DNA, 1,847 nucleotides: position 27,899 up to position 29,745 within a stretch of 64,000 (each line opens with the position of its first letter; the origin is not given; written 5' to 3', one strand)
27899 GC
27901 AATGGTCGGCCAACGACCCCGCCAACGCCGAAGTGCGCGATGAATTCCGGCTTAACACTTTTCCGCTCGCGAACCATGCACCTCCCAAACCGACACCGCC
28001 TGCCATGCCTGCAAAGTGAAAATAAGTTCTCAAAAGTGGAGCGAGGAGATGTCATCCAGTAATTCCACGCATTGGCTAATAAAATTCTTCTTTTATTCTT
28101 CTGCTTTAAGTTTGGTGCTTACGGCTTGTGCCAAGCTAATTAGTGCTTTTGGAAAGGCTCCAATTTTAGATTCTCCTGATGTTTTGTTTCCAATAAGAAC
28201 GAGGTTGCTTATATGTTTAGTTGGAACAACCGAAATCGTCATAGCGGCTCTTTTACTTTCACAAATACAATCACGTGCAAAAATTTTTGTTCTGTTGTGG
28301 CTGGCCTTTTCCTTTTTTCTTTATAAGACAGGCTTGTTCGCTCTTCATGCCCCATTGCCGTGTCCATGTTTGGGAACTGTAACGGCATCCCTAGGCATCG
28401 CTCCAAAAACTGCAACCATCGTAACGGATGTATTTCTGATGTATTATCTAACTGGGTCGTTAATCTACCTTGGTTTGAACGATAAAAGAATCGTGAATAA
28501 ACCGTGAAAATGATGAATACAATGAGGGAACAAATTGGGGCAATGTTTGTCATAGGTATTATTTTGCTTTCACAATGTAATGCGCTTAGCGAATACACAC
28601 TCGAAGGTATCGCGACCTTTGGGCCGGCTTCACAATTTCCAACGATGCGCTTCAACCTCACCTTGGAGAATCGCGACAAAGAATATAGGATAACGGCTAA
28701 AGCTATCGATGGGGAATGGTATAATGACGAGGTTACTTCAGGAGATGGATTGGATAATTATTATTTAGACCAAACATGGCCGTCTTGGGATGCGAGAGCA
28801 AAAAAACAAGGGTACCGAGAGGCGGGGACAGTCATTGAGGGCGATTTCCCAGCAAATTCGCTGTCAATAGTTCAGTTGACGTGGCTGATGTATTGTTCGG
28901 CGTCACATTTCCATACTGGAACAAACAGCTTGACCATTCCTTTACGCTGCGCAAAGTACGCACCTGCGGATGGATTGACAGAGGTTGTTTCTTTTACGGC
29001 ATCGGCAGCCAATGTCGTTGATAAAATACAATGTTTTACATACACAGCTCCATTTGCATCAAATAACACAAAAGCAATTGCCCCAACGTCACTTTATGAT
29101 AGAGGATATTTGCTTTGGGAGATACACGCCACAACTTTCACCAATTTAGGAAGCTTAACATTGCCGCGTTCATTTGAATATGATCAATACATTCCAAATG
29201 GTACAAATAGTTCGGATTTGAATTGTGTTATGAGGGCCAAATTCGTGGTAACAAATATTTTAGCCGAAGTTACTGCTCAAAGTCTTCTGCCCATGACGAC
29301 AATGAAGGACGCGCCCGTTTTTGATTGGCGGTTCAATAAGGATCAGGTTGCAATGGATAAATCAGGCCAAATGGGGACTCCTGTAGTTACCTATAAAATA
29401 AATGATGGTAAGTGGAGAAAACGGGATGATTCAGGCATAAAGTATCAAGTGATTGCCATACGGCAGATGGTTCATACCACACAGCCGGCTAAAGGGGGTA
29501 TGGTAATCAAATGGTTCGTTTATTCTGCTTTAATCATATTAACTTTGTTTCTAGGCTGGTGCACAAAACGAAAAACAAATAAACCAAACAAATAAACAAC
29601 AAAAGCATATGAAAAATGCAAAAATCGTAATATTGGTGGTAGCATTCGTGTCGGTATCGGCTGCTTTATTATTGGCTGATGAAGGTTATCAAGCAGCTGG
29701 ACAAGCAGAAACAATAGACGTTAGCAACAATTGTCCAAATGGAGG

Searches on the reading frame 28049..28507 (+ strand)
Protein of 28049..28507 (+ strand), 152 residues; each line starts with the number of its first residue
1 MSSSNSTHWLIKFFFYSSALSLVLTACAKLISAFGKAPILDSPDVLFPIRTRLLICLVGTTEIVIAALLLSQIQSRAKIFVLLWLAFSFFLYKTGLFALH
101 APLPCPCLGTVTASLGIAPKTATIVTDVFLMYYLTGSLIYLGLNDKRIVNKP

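Call 3: search_protein_families(library=pfam, max_evalue=0.1, proteins=[window:28049-28507:+])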
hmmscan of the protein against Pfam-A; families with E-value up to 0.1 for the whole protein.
window:28049-28507:+ (152 aa): 1 family
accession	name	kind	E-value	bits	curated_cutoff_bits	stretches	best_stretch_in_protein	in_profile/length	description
PF07291.16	MauE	-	6.7e-06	26.9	27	1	8-131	2-119/128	Methylamine utilisation protein MauE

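Call 5: search_protein_families(library=ncbifam, max_evalue=0.1, proteins=[window:28049-28507:+])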
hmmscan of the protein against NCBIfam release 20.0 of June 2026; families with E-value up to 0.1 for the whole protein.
window:28049-28507:+ (152 aa): 0 families

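Call 15: find_homologous_proteins(query=window:28049-28507:+, max_evalue=0.001)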
Query window:28049-28507:+ (152 aa): 5 proteins with E <= 0.001 among 94 candidates.
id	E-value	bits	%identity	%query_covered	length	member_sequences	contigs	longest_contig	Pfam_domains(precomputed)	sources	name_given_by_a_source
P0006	3.5e-91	321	100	100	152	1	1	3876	PF07291.17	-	-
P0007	2.3e-81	289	89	99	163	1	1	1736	PF07291.17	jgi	jgi:hypothetical protein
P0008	2.0e-72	260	81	99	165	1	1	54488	-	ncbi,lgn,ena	-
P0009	4.1e-14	71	39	83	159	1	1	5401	-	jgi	jgi:hypothetical protein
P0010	5.7e-12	64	36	85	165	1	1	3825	-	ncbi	-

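Call 16: find_encoding_contigs(protein=P0009, flank=10000, max_places=4)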
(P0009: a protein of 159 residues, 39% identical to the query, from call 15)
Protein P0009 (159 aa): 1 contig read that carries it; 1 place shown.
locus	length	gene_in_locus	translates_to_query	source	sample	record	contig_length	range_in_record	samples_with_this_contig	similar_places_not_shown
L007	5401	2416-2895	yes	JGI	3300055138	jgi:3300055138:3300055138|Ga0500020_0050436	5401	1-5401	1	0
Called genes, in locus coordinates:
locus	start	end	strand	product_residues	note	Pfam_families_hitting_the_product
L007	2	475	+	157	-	?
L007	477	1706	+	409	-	-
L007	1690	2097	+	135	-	-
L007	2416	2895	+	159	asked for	-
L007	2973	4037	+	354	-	PF01370:Epimerase, PF07993:NAD_binding_4 (weak), PF16363:GDP_Man_Dehyd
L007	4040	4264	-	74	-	-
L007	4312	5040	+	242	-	PF00535:Glycos_transf_2 (weak)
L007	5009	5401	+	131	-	?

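Call 17: find_encoding_contigs(protein=P0010, flank=10000, max_places=4)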
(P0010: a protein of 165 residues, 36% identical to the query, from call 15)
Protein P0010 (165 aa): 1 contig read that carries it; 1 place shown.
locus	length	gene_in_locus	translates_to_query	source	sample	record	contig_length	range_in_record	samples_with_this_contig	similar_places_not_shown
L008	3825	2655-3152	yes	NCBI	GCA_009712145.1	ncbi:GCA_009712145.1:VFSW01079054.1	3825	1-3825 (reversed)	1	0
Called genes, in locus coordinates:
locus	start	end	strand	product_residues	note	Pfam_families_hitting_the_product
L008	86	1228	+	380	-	-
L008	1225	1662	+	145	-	-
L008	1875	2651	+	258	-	PF07963:N_methyl (weak), PF07596:SBP_bac_10 (faint)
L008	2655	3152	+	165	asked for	-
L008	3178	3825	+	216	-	?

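Call 59: search_protein_families(library=pfam, alignment_id=A6, max_evalue=0.01)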
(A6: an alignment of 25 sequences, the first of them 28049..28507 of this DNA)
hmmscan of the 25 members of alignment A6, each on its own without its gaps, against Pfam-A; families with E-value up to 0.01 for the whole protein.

A. member 1, window:28049-28507:+ (152 aa): 1 family
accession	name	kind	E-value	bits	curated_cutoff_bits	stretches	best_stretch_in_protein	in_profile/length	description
PF07291.16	MauE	-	6.7e-06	26.9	27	1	8-131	2-119/128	Methylamine utilisation protein MauE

B. families by the number of members that match (of 25 scanned): 8 families
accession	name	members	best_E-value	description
PF07291.16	MauE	19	6.1e-07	Methylamine utilisation protein MauE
PF12773.13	DZR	1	0.0018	Double zinc ribbon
PF05462.17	Dicty_CAR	1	0.0018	Slime mold cyclic AMP receptor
PF06168.16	DUF981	1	0.002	Protein of unknown function (DUF981)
PF02674.22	Colicin_V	1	0.0029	Colicin V production protein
PF16311.10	TMEM100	1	0.0038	Transmembrane protein 100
PF05129.18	Zn_ribbon_Elf1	1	0.0075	Transcription elongation factor Elf1 like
PF13920.12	zf-C3HC4_3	1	0.0094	Zinc finger, C3HC4 type (RING finger)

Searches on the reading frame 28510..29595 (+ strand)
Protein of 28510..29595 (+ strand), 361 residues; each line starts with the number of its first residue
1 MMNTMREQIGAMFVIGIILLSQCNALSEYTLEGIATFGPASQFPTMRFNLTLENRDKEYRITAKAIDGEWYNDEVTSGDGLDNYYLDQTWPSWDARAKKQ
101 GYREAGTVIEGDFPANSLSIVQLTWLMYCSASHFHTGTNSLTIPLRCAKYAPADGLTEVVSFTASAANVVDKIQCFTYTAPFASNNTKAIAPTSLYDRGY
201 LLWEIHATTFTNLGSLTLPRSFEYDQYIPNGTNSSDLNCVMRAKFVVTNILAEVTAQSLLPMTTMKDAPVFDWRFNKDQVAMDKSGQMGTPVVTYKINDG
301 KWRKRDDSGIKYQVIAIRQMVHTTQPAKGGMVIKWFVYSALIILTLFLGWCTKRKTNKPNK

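Call 3: search_protein_families(library=pfam, max_evalue=0.1, proteins=[window:28510-29595:+])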
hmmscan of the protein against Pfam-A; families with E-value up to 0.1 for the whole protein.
window:28510-29595:+ (361 aa): 0 families

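Call 5: search_protein_families(library=ncbifam, max_evalue=0.1, proteins=[window:28510-29595:+])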
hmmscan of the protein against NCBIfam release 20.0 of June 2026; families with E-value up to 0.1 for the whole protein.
window:28510-29595:+ (361 aa): 0 families

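Call 7: find_encoding_contigs(protein=window:28510-29595:+, flank=10000, max_places=8)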
Protein window:28510-29595:+ (361 aa): no gene with exactly this product is on record in the collection.

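Call 8: find_homologous_proteins(query=window:28510-29595:+, max_evalue=0.001)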
Query window:28510-29595:+ (361 aa): 5 proteins with E <= 0.001 among 1752 candidates.
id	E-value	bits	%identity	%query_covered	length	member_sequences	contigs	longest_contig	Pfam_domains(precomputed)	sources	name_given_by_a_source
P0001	2.4e-246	835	100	100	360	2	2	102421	-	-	-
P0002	1.5e-199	681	83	100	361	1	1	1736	-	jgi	jgi:hypothetical protein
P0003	1.7e-162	559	68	100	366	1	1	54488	-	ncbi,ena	-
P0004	1.3e-159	550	67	99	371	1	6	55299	-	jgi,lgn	jgi:hypothetical protein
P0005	7.3e-119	416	51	96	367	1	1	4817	-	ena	-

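Call 9: find_encoding_contigs(protein=P0003, flank=10000, max_places=4)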
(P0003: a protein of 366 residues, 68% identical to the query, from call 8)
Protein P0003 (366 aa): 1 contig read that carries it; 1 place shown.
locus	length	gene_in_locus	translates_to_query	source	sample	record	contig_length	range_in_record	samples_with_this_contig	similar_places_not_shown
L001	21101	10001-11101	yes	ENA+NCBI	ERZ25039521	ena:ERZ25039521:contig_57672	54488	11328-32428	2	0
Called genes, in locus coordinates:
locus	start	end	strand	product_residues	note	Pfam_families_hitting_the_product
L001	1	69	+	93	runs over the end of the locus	-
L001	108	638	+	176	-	PF10502:Peptidase_S26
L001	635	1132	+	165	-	-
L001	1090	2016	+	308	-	PF05430:Methyltransf_30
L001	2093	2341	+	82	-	PF05154:TM2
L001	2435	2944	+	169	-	-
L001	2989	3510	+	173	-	-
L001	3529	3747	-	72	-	-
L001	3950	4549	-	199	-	PF00578:AhpC-TSA, PF08534:Redoxin, PF00085:Thioredoxin, PF13905:Thioredoxin_8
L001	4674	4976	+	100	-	-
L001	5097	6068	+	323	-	PF01073:3Beta_HSD, PF01370:Epimerase, PF02719:Polysacc_synt_2, PF04321:RmlD_sub_bind, PF05368:NmrA, PF07993:NAD_binding_4 (faint), PF13460:NAD_binding_10, PF16363:GDP_Man_Dehyd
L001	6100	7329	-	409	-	PF00437:T2SSE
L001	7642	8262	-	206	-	-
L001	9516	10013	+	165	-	-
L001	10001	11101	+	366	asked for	-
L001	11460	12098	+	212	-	-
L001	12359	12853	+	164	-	PF04932:Wzy_C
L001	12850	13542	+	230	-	PF07963:N_methyl (weak), PF07596:SBP_bac_10 (weak)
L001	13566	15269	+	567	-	-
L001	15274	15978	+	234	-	-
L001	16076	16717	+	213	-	PF00478:IMPDH, PF00571:CBS (weak)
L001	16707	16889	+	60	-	-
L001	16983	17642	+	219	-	PF00478:IMPDH, PF01070:FMN_dh (faint)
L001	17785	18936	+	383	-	PF01189:Methyltr_RsmB-F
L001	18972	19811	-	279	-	PF09522:RE_R_Pab1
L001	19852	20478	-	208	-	PF21948:LplA-B_cat, PF03099:BPL_LplA_LipB (weak)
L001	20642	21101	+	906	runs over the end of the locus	PF00456:Transketolase_N (weak), PF17831:PDH_E1_M, PF22613:Transketolase_C_1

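Call 10: find_encoding_contigs(protein=P0004, flank=10000, max_places=4)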
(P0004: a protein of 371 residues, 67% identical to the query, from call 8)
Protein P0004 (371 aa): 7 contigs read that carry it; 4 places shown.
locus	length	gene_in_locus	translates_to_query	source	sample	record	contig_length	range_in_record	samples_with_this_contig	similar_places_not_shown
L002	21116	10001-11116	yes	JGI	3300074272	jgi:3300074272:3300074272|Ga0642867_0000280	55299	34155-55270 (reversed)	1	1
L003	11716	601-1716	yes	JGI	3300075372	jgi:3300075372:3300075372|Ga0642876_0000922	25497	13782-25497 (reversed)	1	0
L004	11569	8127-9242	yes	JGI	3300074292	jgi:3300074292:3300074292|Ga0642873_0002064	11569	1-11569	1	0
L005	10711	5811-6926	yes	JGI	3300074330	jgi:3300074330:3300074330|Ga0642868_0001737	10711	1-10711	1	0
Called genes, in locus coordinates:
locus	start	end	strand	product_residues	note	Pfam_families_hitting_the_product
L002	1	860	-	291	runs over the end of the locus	PF02195:ParB_N (weak), PF07506:RepB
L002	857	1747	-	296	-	PF02195:ParB_N, PF07506:RepB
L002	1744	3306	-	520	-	PF00239:Resolvase, PF07508:Recombinase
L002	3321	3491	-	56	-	-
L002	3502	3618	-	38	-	-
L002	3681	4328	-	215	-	PF20020:DUF6431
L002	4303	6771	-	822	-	PF04851:ResIII, PF27151:YagJ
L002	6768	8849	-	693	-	PF01555:N6_N4_Mtase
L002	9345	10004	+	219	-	PF04326:SLFN_AlbA_2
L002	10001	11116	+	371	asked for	-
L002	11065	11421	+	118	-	-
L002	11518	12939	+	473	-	PF04932:Wzy_C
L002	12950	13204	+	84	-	-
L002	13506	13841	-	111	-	-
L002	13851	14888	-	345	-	-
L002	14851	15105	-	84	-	-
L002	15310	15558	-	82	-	-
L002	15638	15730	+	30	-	-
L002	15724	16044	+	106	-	PF00072:Response_reg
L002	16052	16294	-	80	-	PF13560:HTH_31, PF12844:HTH_19 (weak), PF01381:HTH_3, PF13443:HTH_26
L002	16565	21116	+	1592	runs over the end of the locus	PF07679:I-set (faint), PF13895:Ig_2 (weak), PF13927:Ig_3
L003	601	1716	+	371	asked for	-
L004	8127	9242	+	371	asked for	-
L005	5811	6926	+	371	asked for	-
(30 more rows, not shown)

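Call 11: find_encoding_contigs(protein=P0005, flank=10000, max_places=4)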
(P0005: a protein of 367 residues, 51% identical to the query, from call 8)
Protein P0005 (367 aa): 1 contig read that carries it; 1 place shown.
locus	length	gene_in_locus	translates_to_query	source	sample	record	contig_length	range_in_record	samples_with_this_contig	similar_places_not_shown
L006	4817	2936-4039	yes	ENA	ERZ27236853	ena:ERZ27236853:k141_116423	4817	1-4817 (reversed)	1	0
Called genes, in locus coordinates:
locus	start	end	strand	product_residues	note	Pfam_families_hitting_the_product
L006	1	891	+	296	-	?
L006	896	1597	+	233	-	-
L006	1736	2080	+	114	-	PF00165:HTH_AraC (faint), PF12833:HTH_18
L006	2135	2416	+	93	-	-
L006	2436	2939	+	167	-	PF07291:MauE (weak)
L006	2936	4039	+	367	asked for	-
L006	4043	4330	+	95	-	-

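Call 32: search_protein_families(library=padloc, max_evalue=0.01, proteins=[window:28510-29595:+])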
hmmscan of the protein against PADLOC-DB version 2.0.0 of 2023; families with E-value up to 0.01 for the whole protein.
window:28510-29595:+ (361 aa): 0 families

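Call 42: predict_structure(alignment_id=A2)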
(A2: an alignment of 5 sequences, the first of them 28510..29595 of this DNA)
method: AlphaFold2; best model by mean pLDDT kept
length: 361 residues; sequences in the alignment: 5
mean_pLDDT: 35.5   pTM: 0.27
mean pLDDT of the five models: 35.5, 35.3, 33.6, 32.2, 30.2
residues with pLDDT >= 90: 0; 70-90: 13; 50-70: 33; < 50: 315
segments of 3 or more residues with pLDDT < 50: 24-331, 358-361
pLDDT, mean of each block of 10 residues (from residue 1): 57 64 42 30 31 32 33 23 26 32 25 29 36 28 29 27 27 38 35 33 43 37 39 30 29 24 24 30 29 27 33 27 35 61 75 59 36
secondary structure, 60 per line:
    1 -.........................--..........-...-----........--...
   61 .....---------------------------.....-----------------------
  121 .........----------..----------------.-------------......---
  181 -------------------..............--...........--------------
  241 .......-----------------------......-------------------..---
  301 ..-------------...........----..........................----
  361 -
elements in order: H2-26 E29-38 E48-55 E58-65 H93-97 H121-129 E172-177 E200-213 E216-226 E241-247 E271-276 E316-326 H331-356

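Call 63: search_protein_representatives(alignment_id=A2)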
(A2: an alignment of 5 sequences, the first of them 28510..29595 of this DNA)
Query: 5 sequences, 364 profile positions. Proteins with E-value up to 0.001 (for the whole library): 216; up to 1e-10: 37; up to 1e-30: 7. The best 150 are listed.
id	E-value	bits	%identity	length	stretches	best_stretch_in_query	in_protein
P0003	8.4e-215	729.4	-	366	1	2-364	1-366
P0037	3.5e-115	401.6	-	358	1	7-359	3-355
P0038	8.4e-110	383.9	-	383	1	11-358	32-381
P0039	8.1e-66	239.2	-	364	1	11-358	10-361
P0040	2.3e-62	227.8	-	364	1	9-355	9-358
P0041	1.5e-48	182.4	-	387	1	44-356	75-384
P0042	1.0e-44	169.8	-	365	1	12-357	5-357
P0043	7.4e-29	117.6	-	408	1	59-335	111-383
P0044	1.3e-28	116.8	-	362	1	47-338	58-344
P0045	5.7e-27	111.4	-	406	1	48-355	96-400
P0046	1.8e-26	109.7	-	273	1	86-328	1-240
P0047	9.1e-26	107.4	-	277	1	76-355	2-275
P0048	4.7e-25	105.1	-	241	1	130-363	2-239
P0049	4.6e-24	101.8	-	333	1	46-325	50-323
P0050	1.1e-22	97.3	-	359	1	54-343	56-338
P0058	7.2e-18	81.4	-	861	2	91-355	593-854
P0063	1.9e-14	70.2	-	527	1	81-351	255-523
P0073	1.1e-10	57.8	-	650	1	70-277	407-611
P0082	2.8e-09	53.2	-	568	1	11-261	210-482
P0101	1.7e-07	47.3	-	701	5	74-139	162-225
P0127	3.8e-06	42.8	-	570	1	76-234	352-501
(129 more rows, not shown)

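Call 66: search_protein_families(library=pfam, max_evalue=0.01, proteins=[P0073, P0127, P0063, P0082, P0058, P0101])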
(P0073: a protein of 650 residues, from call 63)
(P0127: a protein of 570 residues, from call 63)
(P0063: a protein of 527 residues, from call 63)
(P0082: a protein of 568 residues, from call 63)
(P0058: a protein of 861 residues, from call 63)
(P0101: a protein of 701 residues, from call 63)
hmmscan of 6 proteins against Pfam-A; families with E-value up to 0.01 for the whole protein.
P0073 (650 aa): 2 families
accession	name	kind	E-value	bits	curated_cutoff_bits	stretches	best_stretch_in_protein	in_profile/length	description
PF05569.17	Peptidase_M56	-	6.5e-38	131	31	1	19-322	3-294/296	BlaR1 peptidase M56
PF01435.24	Peptidase_M48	-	1.9e-05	25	20.3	1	166-253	5-99/186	Peptidase family M48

P0127 (570 aa): 3 families
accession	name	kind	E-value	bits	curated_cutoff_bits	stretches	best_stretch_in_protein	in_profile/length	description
PF04545.22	Sigma70_r4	-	5.8e-08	32.6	24.1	1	124-170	2-48/50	Sigma-70, region 4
PF08281.18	Sigma70_r4_2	-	4.4e-07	29.9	25.7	1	120-170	4-54/54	Sigma-70, region 4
PF04542.20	Sigma70_r2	-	1.7e-05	25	24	1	23-92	1-71/71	Sigma-70 region 2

P0063 (527 aa): 0 families

P0082 (568 aa): 1 family
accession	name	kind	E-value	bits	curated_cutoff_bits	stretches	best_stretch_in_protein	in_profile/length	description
PF07291.16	MauE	-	9e-07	29.7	27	1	53-169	4-117/128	Methylamine utilisation protein MauE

P0058 (861 aa): 0 families

P0101 (701 aa): 10 families
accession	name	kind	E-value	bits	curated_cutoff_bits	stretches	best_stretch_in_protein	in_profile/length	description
PF23237.1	HYR_4C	-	3.3e-34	117.3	27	6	208-277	6-73/73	HYR-like domain with 4 cysteines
PF00840.27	Glyco_hydro_7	-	9e-11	41.6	27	0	147-226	63-142/435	Glycosyl hydrolase family 7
PF04378.19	RsmJ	-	2.9e-06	27.2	27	0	9-37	30-58/245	Ribosomal RNA large subunit methyltransferase D, RlmJ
PF23563.1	TRIP13_N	-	3.7e-06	27.5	27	0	255-287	39-71/88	TRIP13 N-terminal domain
PF02368.24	Big_2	-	1.1e-05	25.7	22.8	2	622-660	30-70/79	Bacterial Ig-like domain (group 2)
PF22359.2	Big-like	-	0.00012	22.7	27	0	626-674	3-48/48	Bacterial Ig-like domain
PF02604.26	PhdYeFM_antitox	-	0.00014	22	29.8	0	176-194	2-20/74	Antitoxin Phd_YefM, type II toxin-antitoxin system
PF10983.13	DUF2793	-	0.003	17.9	27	0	523-570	11-58/87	Protein of unknown function (DUF2793)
PF13927.12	Ig_3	-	0.0051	17.7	30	1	445-511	4-75/78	Immunoglobulin domain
PF08476.15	VD10_N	-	0.009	16.1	25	0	240-263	3-26/43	Viral D10 N-terminal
